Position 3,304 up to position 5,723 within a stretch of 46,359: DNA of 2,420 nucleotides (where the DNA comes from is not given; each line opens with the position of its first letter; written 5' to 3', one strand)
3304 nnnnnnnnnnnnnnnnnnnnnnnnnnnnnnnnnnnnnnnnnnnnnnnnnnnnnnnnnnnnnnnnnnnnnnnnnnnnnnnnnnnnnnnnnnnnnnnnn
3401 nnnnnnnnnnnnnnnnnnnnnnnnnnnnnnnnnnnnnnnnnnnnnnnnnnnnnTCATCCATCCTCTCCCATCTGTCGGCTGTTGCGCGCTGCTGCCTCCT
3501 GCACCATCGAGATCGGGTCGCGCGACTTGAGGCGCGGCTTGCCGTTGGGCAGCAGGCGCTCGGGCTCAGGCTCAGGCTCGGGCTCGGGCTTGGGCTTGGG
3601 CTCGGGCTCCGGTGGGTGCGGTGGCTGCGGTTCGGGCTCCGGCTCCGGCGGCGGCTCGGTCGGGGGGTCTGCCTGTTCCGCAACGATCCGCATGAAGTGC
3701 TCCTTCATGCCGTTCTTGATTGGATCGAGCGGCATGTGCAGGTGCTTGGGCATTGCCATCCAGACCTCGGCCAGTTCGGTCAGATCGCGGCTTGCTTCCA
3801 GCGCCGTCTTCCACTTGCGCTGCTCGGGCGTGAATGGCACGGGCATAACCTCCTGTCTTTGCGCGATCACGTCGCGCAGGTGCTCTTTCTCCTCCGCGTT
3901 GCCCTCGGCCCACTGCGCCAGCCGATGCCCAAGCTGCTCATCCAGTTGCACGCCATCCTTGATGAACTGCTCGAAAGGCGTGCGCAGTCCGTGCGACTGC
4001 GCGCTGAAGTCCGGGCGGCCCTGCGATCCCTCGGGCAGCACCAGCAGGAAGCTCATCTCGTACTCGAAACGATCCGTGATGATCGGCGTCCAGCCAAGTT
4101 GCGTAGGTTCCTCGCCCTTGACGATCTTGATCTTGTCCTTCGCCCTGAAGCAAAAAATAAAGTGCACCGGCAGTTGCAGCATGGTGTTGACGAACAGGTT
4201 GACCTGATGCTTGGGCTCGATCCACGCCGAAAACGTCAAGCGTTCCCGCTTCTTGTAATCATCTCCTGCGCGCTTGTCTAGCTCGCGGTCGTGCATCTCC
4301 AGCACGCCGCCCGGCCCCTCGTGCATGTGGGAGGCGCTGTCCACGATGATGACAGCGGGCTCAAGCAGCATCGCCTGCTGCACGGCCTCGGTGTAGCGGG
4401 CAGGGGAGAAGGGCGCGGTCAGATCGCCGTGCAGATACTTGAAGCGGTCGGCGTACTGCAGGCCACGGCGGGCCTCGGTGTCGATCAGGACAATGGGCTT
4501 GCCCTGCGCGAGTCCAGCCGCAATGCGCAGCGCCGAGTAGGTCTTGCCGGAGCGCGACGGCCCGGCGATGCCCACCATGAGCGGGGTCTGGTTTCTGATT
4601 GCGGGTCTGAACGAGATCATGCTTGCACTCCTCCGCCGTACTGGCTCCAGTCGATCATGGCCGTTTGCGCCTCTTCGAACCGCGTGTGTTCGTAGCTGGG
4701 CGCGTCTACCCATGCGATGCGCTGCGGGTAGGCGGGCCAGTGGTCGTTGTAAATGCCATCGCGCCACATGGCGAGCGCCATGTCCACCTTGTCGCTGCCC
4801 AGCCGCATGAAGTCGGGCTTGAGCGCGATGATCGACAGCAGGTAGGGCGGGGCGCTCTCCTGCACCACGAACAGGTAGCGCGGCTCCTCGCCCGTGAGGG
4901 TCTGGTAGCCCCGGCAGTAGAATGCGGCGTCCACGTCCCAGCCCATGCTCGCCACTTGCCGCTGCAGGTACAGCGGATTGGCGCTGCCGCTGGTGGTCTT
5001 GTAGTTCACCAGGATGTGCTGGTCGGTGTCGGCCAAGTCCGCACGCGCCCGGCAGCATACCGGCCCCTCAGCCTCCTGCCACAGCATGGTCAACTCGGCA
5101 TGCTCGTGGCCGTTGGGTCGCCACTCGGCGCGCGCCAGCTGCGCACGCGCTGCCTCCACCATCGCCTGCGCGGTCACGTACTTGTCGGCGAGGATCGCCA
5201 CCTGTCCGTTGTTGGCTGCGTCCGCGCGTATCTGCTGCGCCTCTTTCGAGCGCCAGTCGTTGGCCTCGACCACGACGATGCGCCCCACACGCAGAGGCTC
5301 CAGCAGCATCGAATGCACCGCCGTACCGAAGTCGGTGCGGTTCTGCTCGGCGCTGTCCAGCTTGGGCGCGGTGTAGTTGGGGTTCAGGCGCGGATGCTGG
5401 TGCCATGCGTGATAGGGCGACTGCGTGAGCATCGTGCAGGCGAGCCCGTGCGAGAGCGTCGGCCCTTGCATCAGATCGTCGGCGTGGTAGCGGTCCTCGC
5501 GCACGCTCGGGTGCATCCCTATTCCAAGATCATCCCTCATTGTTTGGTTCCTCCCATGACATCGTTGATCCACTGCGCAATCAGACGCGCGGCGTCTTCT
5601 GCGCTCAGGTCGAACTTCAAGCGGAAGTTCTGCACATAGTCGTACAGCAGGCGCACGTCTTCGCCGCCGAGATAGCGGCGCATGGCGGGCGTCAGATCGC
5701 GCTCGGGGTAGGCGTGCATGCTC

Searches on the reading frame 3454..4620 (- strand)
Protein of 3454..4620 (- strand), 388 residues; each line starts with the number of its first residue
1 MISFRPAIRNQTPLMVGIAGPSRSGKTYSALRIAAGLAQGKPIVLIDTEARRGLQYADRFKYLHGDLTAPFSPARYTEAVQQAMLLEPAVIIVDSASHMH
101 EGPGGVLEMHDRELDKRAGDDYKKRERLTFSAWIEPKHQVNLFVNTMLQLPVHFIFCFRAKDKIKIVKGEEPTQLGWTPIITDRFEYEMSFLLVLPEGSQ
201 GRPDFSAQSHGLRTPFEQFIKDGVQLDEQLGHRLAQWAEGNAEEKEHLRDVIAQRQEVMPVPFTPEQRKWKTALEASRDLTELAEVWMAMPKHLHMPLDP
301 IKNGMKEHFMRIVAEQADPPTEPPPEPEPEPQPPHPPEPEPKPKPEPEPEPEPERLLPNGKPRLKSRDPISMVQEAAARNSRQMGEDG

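Call 9: search_protein_families(library=phrogs, proteins=[window:3454-4578:-], max_evalue=0.001)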
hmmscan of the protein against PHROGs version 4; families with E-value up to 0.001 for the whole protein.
window:3454-4578:- (374 aa): 2 families
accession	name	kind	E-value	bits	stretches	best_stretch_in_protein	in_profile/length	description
phrog_1366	-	unknown function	4.6e-51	175.2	1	2-262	17-268/307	-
phrog_97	-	other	9.5e-05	22.8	1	1-86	75-177/506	UvsX-like recombinase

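Call 22: find_related_loci(query=window:3454-4578:-, collection=viral_contigs, flank=6000)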
Query window:3454-4578:- (374 aa) in viral_contigs; peptide patterns used: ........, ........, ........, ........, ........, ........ (x = any residue, [..] = any of these).
2 stretches matched a pattern, but none encodes a relative of the query by tblastn (E <= 1e-3).

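Call 37: find_related_loci(query=A1, collection=metagenome_contigs, flank=8000)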
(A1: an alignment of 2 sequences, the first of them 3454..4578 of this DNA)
Query A1 (374 aa) in metagenome_contigs; peptide patterns used: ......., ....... (x = any residue, [..] = any of these).
342 stretches matched a pattern; 14 encode a relative of the query (tblastn E <= 1e-3); 14 distinct loci.
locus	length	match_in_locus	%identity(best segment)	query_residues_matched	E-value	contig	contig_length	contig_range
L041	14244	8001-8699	54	1-231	5e-82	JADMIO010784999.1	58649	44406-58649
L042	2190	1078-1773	53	1-228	3e-83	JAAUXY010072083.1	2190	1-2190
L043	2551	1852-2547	56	1-225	5e-82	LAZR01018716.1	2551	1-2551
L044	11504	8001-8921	43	1-313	7e-77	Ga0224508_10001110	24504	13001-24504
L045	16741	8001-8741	49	1-232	6e-68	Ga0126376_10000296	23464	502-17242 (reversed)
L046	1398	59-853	46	1-254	9e-69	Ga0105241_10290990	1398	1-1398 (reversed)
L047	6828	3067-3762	48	12-228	2e-58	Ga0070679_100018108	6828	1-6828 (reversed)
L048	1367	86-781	48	12-228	2e-61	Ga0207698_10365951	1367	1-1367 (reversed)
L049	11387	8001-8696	48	12-228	2e-58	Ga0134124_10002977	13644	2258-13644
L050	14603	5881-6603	45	1-228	2e-58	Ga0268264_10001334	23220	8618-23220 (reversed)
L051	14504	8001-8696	48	12-228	3e-58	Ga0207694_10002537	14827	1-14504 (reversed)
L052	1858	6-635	48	22-224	8e-60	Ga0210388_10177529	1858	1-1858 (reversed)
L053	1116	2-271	59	141-226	1e-31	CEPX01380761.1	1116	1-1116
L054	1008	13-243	44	157-233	1e-17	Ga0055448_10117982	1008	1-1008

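Call 38: find_related_loci(query=A1, collection=genome_contigs, flank=10000)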
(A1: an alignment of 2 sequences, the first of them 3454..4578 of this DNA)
Query A1 (374 aa) in genome_contigs; peptide patterns used: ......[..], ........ (x = any residue, [..] = any of these).
111 stretches matched a pattern, but none encodes a relative of the query by tblastn (E <= 1e-3).

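Call 42: search_dna_similar(query=window:3454-4620:-, collection=phages, mode=protein, max_rows=15)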
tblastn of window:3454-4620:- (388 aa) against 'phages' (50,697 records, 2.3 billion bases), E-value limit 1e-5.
Records with a match: 415; places in all: 415; records where one place covers at least 80% of the query: 3.
Best place of each record, by identity: <60% 415.
By first word of the organism name: Vibrio 172; Mycobacterium 87; Salmonella 25; Acinetobacter 19; Escherichia 19; Klebsiella 18; Arthrobacter 14; Xanthomonas 10; Bacillus 8; Gordonia 7; and 16 more.
By host as written in the record: - 167; Mycobacterium smegmatis mc2 155 55; Escherichia coli 13; Arthrobacter sp. ATCC 21022 11; Klebsiella pneumoniae 9; Xanthomonas campestris pv. campestris GBBC 1419 8; Vibrio cyclitrophicus 7; Salmonella enterica subsp. enterica serovar Typhimurium 6; and 82 more.
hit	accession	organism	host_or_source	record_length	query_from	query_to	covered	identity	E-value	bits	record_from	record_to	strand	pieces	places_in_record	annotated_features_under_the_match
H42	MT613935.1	Pseudomonas phage Persinger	Pseudomonas aeruginosa UVA4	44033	1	311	80%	31.6%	1e-29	126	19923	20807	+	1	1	DNA helicase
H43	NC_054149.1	Pseudomonas phage Persinger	Pseudomonas aeruginosa UVA4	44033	1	311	80%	31.6%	1e-29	126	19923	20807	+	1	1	DNA helicase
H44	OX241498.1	Vibrio phage 455E52-1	Seawater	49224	1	306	79%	31.2%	2e-34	140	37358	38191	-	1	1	P-loop containing nucleoside triphosphatehydrolase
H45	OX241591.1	Vibrio phage 217E38-1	Seawater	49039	1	306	79%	31.2%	3e-34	140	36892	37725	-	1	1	P-loop containing nucleoside triphosphatehydrolase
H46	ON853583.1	Serratia phage MQ-4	Serratia liquefaciens EOA81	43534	1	318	82%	29.7%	2e-25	114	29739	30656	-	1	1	putative replicative DNA helicase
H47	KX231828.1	Enterobacter phage Arya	Enterobacter sp. CT7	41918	1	287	74%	32.8%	2e-29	126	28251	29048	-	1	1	hypothetical protein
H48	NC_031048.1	Enterobacter phage Arya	Enterobacter sp. CT7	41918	1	287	74%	32.8%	2e-29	126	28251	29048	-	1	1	hypothetical protein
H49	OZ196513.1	Vibrio phage D93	Seawater and oysters mix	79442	1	301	78%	31.0%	8e-29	124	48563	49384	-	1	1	hypothetical protein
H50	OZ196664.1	Vibrio phage D71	Seawater and oysters mix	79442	1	301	78%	31.0%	8e-29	124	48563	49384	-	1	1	hypothetical protein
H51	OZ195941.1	Vibrio phage D81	Seawater and oysters mix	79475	1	301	78%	31.0%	8e-29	124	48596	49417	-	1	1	hypothetical protein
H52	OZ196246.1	Vibrio phage D82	Seawater and oysters mix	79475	1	301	78%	31.0%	8e-29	124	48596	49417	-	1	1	hypothetical protein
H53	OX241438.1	Vibrio phage 191E37-1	Seawater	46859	1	302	78%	30.3%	3e-33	137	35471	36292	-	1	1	P-loop containing nucleoside triphosphatehydrolase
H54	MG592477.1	Vibrio phage 1.105.O._10N.286.49.B4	Vibrio cyclitrophicus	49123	1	302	78%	30.3%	3e-33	137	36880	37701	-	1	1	P-loop containing nucleoside triphosphate hydrolase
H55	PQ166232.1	Vibrio phage BUCT_X002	Vibrio sp.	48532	1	302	78%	30.3%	3e-33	137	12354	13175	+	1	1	P-loop containing nucleoside triphosphate hydrolase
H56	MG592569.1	Vibrio phage 1.199.A._10N.286.55.C10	Vibrio cyclitrophicus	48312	1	302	78%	30.3%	4e-33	137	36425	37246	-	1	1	P-loop containing nucleoside triphosphate hydrolase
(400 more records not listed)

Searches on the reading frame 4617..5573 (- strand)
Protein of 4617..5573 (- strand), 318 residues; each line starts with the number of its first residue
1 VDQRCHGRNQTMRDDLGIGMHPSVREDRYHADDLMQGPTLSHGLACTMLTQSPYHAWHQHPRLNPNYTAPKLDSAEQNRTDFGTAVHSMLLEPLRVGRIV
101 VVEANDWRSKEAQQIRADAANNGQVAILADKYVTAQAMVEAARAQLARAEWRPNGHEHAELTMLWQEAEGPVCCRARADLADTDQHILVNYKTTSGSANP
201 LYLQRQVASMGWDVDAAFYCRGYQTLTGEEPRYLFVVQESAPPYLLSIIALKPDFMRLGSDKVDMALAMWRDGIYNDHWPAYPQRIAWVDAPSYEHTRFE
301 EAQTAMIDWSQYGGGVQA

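Call 9: search_protein_families(library=phrogs, proteins=[window:4617-5573:-], max_evalue=0.001)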
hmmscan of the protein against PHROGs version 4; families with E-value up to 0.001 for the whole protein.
window:4617-5573:- (318 aa): 2 families
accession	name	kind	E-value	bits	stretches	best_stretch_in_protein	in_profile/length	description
phrog_412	-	DNA, RNA and nucleotide metabolism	2.1e-52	179.9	1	18-303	138-414/440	exonuclease VIII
phrog_607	-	DNA, RNA and nucleotide metabolism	2.2e-11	43.8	1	92-282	701-859/883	exonuclease VII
